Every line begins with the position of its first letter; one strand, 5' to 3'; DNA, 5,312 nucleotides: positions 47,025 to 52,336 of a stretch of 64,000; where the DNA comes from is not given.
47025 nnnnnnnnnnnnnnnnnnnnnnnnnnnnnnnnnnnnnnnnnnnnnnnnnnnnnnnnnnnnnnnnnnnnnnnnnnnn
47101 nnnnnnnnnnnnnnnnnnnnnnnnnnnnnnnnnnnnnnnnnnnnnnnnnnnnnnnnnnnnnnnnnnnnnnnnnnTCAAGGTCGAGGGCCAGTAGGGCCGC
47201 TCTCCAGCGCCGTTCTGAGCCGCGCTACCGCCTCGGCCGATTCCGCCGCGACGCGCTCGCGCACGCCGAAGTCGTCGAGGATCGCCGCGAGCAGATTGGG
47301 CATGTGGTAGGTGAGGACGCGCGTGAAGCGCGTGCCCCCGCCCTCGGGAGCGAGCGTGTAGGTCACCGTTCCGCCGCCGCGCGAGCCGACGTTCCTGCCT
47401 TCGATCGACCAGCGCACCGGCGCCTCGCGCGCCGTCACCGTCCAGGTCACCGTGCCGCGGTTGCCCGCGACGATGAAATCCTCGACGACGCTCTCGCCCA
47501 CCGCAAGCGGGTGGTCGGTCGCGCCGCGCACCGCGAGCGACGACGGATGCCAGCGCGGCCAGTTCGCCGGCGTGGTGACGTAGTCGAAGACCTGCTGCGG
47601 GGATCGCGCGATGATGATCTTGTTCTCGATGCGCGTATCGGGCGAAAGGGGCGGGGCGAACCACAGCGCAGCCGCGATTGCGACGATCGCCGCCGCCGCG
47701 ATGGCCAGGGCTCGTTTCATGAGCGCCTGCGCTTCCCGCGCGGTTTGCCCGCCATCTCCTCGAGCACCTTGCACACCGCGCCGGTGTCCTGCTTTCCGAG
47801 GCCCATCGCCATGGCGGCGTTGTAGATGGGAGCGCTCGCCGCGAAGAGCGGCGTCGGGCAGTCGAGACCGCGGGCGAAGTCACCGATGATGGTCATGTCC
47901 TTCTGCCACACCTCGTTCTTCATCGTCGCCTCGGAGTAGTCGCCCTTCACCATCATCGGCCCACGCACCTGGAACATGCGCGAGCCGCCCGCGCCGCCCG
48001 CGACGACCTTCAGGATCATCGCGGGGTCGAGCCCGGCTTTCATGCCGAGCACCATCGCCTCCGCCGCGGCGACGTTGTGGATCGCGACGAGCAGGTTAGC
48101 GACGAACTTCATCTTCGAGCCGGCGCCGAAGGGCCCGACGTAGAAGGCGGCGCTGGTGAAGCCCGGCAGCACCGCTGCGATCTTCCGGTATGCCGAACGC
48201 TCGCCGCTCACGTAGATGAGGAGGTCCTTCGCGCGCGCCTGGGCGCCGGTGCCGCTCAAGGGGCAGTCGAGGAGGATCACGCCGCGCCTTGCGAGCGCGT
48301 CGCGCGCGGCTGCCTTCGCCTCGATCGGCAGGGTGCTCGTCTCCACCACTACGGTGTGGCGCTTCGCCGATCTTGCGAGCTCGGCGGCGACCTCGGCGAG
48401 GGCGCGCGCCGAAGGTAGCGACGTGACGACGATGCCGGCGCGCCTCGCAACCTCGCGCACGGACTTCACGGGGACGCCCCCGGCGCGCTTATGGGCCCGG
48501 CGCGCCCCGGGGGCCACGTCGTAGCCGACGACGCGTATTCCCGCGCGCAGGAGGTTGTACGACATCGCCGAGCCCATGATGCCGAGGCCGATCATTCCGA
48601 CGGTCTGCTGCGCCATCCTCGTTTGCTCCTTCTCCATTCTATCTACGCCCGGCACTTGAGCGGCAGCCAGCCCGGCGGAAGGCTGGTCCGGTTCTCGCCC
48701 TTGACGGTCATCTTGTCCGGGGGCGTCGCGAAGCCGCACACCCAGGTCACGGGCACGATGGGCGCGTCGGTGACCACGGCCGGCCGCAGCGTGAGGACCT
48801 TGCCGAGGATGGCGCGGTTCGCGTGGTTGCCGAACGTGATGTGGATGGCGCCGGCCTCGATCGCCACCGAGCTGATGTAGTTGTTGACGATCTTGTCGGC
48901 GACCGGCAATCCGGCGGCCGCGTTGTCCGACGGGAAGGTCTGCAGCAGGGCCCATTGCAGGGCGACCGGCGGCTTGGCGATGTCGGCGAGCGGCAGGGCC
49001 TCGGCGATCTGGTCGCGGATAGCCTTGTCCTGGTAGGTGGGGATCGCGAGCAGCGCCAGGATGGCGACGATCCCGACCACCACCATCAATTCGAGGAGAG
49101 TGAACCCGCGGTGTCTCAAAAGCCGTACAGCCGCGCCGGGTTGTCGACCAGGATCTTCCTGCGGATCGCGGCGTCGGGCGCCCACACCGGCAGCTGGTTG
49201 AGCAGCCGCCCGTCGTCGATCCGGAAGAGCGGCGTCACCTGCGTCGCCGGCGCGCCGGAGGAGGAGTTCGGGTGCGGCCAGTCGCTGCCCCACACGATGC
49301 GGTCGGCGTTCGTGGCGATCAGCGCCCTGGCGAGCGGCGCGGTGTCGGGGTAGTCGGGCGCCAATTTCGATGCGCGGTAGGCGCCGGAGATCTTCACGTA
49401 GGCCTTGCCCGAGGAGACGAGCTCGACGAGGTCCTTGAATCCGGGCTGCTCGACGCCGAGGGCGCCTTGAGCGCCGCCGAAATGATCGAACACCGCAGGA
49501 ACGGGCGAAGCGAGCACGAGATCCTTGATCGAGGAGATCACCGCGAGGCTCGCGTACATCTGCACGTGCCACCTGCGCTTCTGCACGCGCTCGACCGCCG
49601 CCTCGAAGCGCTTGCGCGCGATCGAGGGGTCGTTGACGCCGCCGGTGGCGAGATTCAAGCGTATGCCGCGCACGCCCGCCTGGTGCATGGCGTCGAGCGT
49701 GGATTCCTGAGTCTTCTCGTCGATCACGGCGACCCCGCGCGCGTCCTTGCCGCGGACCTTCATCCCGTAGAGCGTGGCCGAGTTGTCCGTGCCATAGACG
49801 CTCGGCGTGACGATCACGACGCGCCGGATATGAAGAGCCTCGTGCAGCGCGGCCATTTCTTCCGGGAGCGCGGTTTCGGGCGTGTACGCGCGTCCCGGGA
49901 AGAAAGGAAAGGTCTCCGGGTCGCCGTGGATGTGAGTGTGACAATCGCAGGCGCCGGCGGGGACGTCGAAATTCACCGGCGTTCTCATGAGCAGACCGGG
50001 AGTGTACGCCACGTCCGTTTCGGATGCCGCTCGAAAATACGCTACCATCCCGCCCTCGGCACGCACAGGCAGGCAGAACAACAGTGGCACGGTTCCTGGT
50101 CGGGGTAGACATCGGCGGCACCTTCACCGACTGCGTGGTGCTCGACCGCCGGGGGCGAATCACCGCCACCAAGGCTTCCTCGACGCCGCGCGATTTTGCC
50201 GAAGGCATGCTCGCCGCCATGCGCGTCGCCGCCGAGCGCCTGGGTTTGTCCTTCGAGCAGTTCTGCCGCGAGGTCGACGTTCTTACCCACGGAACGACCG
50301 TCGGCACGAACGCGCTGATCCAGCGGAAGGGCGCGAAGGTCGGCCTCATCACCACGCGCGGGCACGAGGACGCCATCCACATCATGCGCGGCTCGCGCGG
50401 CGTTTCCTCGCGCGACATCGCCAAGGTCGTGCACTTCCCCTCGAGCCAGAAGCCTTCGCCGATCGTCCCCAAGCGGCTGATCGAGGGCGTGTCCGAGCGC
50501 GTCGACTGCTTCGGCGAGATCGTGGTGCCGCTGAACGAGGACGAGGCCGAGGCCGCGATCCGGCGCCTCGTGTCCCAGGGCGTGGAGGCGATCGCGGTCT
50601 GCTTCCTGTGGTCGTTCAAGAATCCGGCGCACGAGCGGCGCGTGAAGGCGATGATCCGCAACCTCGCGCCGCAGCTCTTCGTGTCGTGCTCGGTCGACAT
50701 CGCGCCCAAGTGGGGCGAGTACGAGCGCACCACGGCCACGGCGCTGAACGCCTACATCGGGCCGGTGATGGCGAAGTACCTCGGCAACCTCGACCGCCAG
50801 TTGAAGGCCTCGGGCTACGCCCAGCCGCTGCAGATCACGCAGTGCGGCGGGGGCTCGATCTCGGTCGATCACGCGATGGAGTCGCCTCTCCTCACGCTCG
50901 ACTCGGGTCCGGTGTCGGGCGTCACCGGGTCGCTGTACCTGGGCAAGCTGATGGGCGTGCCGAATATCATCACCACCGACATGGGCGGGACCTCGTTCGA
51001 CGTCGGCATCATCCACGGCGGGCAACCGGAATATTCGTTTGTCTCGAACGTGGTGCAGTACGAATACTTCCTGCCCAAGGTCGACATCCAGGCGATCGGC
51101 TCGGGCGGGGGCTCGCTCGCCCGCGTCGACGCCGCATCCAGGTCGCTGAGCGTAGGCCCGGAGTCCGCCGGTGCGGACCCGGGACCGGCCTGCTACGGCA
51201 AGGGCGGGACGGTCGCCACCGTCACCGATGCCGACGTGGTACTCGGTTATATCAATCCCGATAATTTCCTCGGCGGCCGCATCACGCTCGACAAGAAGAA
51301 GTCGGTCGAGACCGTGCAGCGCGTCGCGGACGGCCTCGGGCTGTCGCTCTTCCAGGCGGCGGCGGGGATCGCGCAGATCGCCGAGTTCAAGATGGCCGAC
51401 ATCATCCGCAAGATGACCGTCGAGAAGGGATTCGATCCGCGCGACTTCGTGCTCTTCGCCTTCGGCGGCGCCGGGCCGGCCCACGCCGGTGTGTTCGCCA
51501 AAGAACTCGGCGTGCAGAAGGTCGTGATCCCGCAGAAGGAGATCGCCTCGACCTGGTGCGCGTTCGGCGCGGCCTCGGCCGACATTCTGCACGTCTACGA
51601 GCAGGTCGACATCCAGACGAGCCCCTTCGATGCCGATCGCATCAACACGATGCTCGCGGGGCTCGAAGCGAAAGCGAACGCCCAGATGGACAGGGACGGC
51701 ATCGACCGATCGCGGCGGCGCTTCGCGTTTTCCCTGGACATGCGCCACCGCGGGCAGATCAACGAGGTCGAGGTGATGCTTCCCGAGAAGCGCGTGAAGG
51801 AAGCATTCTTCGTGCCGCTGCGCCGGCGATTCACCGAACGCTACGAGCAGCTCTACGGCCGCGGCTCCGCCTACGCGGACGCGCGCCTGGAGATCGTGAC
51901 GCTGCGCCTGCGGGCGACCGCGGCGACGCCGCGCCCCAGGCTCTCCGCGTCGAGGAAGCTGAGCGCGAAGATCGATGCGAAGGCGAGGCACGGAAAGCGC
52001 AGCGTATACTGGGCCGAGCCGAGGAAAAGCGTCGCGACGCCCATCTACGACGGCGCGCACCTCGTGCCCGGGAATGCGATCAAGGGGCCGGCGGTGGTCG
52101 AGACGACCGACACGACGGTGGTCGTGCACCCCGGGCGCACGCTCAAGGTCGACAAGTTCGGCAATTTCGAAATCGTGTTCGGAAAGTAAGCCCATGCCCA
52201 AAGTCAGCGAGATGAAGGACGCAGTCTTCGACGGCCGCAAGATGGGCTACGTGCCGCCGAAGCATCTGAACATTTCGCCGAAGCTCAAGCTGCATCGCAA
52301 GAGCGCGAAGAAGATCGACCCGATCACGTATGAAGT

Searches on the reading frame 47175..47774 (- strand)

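Call 67: search_protein_families(library=pfam, proteins=[window:47175-47774:-], max_evalue=0.001)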
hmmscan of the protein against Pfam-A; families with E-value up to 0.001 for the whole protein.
window:47175-47774:- (199 aa): 2 families
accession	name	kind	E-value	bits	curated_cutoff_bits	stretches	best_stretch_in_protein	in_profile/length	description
PF10604.15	Polyketide_cyc2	-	1e-24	87.9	27.4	1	47-191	2-142/142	Polyketide cyclase / dehydrase and lipid transport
PF08327.17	AHSA1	-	0.00072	20.2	22.1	0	58-151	3-93/125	Activator of Hsp90 ATPase homolog 1-like protein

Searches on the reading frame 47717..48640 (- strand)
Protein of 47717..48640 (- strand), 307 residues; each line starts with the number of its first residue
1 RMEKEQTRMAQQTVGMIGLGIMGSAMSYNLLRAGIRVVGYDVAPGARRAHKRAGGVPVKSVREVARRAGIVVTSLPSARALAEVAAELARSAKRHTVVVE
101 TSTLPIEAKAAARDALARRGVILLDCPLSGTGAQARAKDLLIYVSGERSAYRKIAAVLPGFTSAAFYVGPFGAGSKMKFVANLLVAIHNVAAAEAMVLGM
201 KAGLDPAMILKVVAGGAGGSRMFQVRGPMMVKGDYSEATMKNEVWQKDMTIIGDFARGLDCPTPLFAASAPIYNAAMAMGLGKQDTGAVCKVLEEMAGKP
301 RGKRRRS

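Call 55: search_protein_families(library=ncbifam, proteins=[window:47717-48640:-], max_evalue=0.00001)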
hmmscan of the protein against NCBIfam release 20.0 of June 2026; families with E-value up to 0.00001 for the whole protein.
window:47717-48640:- (307 aa): 10 families
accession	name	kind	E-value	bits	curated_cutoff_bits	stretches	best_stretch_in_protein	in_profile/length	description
NF043037.1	ThreonDh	equivalog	1.1e-56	192.5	350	1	11-294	2-288/297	L-threonate dehydrogenase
NF008592.0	PRK11559.1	equivalog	6.2e-49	166.9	397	1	12-298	3-291/296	2-hydroxy-3-oxopropionate reductase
TIGR01505.1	tartro_sem_red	equivalog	6.2e-49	166.8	340.75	1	14-298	2-288/291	2-hydroxy-3-oxopropionate reductase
TIGR01692.1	HIBADH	equivalog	4.8e-40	137.7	291.6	1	17-293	2-287/288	3-hydroxyisobutyrate dehydrogenase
NF012005.0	PRK15461.1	equivalog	2.1e-38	132.2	348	1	13-299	3-292/298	sulfolactaldehyde 3-reductase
NF011633.0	PRK15059.1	equivalog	4e-32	111.6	451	1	14-298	3-288/292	2-hydroxy-3-oxopropionate reductase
NF007161.0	PRK09599.1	subfamily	2.6e-17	63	271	1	13-183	2-178/302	NADP-dependent phosphogluconate dehydrogenase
TIGR00872.1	gnd_rel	equivalog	1e-14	54.5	297.2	1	14-184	3-177/299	phosphogluconate dehydrogenase (NAD(+)-dependent, decarboxylating)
NF006765.0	PRK09287.1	equivalog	8.3e-07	28.2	413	1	10-182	2-187/476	NADP-dependent phosphogluconate dehydrogenase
NF042925.1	FHMPC_DH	equivalog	4.4e-06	26.2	500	1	13-111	2-94/304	5-formyl-3-hydroxy-2-methylpyridine 4-carboxylate 5-dehydrogenase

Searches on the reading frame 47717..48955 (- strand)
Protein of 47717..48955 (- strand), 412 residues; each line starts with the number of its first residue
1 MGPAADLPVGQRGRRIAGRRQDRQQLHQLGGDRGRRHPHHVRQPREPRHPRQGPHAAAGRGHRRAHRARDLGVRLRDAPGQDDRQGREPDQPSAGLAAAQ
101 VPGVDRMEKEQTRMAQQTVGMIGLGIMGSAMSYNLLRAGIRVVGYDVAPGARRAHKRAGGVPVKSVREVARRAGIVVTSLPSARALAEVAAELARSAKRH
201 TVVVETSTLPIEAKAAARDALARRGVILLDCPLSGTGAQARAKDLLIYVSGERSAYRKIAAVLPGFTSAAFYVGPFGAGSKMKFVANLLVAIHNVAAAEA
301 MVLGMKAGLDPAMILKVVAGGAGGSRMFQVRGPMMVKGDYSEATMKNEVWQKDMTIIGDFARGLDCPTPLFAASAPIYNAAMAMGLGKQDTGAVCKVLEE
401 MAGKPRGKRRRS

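Call 5: search_protein_families(library=pfam, proteins=[window:47717-48955:-], max_evalue=0.001)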
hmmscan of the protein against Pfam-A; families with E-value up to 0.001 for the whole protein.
window:47717-48955:- (412 aa): 7 families
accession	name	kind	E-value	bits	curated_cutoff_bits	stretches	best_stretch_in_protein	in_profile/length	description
PF03446.21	NAD_binding_2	-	1.2e-29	103.9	21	1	118-274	1-161/161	NAD binding domain of 6-phosphogluconate dehydrogenase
PF14833.11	NAD_binding_11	-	1.9e-25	89.9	30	1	277-398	1-122/122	NAD-binding of NADP-dependent 3-hydroxyisobutyrate dehydrogenase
PF10727.15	Rossmann-like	-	4.2e-08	33.5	23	1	110-207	8-108/131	Rossmann-like domain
PF02826.25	2-Hacid_dh_C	-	7.3e-08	32.4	25.1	1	106-221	26-141/178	D-isomer specific 2-hydroxyacid dehydrogenase, NAD binding domain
PF03807.23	F420_oxidored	-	6.2e-07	30.4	21.6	1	118-205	1-90/94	NADP oxidoreductase coenzyme F420-dependent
PF02737.24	3HCDH_N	-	0.00029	21.2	22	0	118-208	1-87/180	3-hydroxyacyl-CoA dehydrogenase, NAD binding domain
PF07991.19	KARI_N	-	0.00064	19.8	20.6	0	114-186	2-74/165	Acetohydroxy acid isomeroreductase, NADPH-binding domain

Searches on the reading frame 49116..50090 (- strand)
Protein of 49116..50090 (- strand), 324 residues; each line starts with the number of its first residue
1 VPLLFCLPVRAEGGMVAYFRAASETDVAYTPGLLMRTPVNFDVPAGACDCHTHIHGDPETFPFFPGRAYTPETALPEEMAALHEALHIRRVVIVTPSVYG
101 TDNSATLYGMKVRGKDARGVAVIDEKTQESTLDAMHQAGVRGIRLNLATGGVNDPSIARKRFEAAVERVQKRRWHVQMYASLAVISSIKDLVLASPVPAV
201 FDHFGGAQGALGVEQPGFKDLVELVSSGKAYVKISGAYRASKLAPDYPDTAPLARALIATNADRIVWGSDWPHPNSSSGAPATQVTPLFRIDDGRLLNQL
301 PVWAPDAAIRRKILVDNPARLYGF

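Call 5: search_protein_families(library=pfam, proteins=[window:49116-50090:-], max_evalue=0.001)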
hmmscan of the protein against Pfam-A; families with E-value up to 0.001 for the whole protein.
window:49116-50090:- (324 aa): 1 family
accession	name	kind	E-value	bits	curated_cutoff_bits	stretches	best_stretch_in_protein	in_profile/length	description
PF04909.20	Amidohydro_2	-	1.3e-49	169.9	26.4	1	48-324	1-289/289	Amidohydrolase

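Call 55: search_protein_families(library=ncbifam, proteins=[window:49116-49973:-], max_evalue=0.00001)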
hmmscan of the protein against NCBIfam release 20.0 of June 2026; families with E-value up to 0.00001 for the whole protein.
window:49116-49973:- (285 aa): 1 family
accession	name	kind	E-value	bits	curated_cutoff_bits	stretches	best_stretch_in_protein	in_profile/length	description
NF042924.1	SlmHylase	equivalog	6.1e-55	186.5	500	1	2-284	24-297/299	4-sulfomuconolactone hydrolase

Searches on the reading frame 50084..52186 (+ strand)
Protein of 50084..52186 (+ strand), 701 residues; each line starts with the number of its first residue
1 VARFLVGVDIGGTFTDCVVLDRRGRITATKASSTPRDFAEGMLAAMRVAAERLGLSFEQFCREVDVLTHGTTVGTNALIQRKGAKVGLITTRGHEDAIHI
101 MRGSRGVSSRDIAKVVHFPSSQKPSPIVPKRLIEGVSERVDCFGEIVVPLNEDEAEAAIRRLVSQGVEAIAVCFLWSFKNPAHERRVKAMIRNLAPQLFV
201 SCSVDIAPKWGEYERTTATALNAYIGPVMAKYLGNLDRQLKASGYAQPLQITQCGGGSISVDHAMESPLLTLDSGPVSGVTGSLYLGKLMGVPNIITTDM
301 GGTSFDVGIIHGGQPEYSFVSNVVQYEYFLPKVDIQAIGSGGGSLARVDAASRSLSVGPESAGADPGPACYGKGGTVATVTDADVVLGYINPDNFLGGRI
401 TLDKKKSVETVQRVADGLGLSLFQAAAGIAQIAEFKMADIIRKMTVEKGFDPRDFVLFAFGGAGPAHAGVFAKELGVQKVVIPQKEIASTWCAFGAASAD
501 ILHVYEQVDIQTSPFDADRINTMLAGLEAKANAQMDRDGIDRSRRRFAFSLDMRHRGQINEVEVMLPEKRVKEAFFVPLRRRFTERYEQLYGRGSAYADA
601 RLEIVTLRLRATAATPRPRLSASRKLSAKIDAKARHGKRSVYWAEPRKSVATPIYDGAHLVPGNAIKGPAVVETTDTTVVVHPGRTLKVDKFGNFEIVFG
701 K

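Call 3: search_protein_families(library=pfam, proteins=[window:50084-52186:+], max_evalue=0.01)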
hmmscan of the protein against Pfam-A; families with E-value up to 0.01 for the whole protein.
window:50084-52186:+ (701 aa): 4 families
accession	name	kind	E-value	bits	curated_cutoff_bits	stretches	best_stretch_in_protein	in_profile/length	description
PF01968.24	Hydantoinase_A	-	1.3e-83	281.1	22.9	1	215-503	1-289/291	Hydantoinase/oxoprolinase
PF05378.19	Hydant_A_N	-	2.7e-47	161.2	25.2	1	6-193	2-174/176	Hydantoinase/oxoprolinase N-terminal region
PF19278.4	Hydant_A_C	-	1.7e-28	99.8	21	1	518-695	12-188/193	Hydantoinase/oxoprolinase C-terminal domain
PF01869.26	BcrAD_BadFG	-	4e-05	23.7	31.5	1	6-52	1-54/271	BadF/BadG/BcrA/BcrD ATPase family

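Call 4: search_protein_families(library=ncbifam, proteins=[window:50084-52186:+], max_evalue=0.01)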
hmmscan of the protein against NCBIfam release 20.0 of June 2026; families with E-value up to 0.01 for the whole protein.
window:50084-52186:+ (701 aa): 3 families
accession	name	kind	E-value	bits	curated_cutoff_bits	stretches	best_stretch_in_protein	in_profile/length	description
NF050156.1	CapLactmsAlpCapA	equivalog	6.1e-184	613.1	1000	1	5-697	2-685/689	caprolactamase subunit alpha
NF042975.2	AcphenoCarb_ApcC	equivalog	3.2e-146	488.5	1500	1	6-692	11-704/733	acetophenone carboxylase subunit gamma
NF042960.1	AcphenoCarb_ApcA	equivalog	3e-85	286.8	1250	1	6-697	4-655/658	acetophenone carboxylase subunit alpha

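Call 27: search_solved_structures(query=window:50084-52186:+, max_evalue=0.001, show_alignments=0)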
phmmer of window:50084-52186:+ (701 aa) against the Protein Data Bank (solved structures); distinct sequences matched with E-value up to 0.001: 6.
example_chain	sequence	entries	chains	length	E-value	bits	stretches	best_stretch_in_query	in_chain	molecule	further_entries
5l9w_B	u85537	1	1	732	3.6e-133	448.5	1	6-693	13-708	Acetophenone carboxylase gamma subunit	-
6yra_A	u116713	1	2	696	1.9e-129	436.2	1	3-699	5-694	5-oxoprolinase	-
7hk5_A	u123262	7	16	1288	1.4e-128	433.3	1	6-697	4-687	N-methylhydantoinase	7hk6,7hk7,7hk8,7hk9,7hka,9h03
5m45_B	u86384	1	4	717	8.3e-108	364.7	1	5-686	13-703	Acetone carboxylase beta subunit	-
5svb_B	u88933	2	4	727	1.2e-107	364.2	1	5-686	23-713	Acetone carboxylase beta subunit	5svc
5l9w_b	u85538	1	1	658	1.1e-73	251.9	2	139-697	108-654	Acetophenone carboxylase alpha subunit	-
